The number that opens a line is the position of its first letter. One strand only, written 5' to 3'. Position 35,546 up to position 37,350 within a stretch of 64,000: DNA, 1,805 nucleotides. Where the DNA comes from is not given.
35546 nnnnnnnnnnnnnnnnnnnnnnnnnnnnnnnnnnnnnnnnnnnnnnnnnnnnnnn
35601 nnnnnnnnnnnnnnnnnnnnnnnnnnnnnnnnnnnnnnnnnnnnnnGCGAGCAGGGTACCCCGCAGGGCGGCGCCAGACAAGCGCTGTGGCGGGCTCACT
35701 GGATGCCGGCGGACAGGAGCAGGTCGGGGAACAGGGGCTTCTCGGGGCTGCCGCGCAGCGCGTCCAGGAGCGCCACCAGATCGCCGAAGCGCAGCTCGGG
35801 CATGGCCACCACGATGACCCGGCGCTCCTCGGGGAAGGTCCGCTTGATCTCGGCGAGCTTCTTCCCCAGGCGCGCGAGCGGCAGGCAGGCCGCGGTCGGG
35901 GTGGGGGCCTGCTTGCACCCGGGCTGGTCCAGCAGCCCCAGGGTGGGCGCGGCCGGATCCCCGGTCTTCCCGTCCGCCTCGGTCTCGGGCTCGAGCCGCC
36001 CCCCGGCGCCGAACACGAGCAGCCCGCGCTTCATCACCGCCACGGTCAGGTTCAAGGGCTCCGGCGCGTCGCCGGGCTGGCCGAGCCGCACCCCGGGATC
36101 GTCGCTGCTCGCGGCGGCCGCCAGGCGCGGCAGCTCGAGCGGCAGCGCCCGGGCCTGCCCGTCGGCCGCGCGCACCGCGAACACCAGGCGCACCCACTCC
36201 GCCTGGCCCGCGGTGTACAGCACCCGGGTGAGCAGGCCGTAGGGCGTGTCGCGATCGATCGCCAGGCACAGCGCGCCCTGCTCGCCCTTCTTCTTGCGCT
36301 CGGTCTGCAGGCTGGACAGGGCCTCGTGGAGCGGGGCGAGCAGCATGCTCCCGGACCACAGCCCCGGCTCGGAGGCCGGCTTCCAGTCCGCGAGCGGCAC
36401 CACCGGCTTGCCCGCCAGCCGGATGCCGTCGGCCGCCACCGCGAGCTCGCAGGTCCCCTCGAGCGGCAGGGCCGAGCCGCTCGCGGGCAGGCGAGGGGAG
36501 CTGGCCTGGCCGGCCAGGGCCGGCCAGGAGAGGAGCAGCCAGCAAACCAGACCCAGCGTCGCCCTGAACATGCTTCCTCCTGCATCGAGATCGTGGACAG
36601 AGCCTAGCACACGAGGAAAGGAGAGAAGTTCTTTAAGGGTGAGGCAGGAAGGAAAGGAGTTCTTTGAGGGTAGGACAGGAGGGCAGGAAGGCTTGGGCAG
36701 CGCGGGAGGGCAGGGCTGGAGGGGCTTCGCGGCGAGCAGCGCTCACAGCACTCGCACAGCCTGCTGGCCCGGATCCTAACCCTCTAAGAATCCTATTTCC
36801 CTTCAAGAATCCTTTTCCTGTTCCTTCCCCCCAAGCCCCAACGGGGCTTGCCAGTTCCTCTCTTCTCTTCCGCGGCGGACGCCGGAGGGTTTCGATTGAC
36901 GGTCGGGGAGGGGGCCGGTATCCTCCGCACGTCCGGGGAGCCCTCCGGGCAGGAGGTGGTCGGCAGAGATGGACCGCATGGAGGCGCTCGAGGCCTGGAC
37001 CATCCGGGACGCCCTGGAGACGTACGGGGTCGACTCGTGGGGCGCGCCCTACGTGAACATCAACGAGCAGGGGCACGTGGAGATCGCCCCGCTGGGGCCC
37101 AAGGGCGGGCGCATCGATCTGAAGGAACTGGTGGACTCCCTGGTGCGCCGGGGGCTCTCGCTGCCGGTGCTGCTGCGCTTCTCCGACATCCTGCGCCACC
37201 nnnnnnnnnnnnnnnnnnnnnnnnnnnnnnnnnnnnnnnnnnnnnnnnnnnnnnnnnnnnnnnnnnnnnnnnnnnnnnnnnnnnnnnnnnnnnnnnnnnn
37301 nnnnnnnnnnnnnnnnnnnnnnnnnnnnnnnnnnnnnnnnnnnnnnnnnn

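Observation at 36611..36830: Repeated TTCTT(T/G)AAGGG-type motif in a low-GC divergent promoter region, recurring 14 kb away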

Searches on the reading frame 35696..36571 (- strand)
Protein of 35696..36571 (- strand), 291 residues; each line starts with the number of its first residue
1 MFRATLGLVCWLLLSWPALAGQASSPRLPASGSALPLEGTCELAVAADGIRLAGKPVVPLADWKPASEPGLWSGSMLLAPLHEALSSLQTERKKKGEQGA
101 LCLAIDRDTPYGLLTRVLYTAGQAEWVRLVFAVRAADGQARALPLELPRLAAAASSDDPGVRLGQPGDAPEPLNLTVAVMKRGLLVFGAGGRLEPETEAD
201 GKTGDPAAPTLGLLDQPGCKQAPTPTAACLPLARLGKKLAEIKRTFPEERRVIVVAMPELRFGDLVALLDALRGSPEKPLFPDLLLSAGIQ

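Call 44: search_protein_families(library=pfam, proteins=[window:35696-36571:-], max_evalue=0.01)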
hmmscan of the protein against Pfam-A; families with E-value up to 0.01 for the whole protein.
window:35696-36571:- (291 aa): 1 family
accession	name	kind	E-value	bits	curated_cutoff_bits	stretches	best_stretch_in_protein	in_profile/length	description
PF02472.21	ExbD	-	4e-06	27.3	25.4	1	78-135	74-127/128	Biopolymer transport protein ExbD/TolR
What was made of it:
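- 35696..36571 (-): ExbD-like gene (291 aa), left neighbour. PF02472, 4e-6 (call 44).
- Checked: The other flanking gene is ExbD-like (call 44).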

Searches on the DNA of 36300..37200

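Call 9: search_rna_families(source=window, start=36300, end=37200, threshold=evalue, max_evalue=5)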
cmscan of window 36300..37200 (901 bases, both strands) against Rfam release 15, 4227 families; matches with E-value up to 5: 3.
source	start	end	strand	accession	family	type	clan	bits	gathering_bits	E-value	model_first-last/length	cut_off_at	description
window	36923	37000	+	RF00805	mir-351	Gene; miRNA;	-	20.3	70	0.16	1-75/75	no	mir-351 microRNA precursor family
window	36639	36809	+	RF01911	MIR2118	Gene; miRNA;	-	18.9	85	0.56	1-170/170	no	MIR2118 microRNA precursor family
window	36712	36778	+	RF03417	mir-343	Gene; miRNA;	-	16.8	70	1.6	1-70/70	no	mir-343 microRNA precursor family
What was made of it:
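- On Known RNA family (Rfam): Only sub-threshold microRNA-model hits, 17-20 bits against gathering scores of 70-85 (call 9).
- There is no Rfam match (call 9).
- Tried and rejected: Only sub-threshold microRNA models, reflecting the inverted repeat (call 9).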

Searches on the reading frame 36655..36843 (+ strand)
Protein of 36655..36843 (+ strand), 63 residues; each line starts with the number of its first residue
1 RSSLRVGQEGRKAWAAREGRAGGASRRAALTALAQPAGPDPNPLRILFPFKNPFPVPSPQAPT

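Call 62: search_protein_representatives(protein=window:36655-36843:+)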
Query: 63 residues. Proteins with E-value up to 0.001 (for the whole library): 1; up to 1e-10: 0; up to 1e-30: 0. The best 1 are listed.
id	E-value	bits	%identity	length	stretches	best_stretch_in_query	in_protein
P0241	5.8e-08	48.8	41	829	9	18-49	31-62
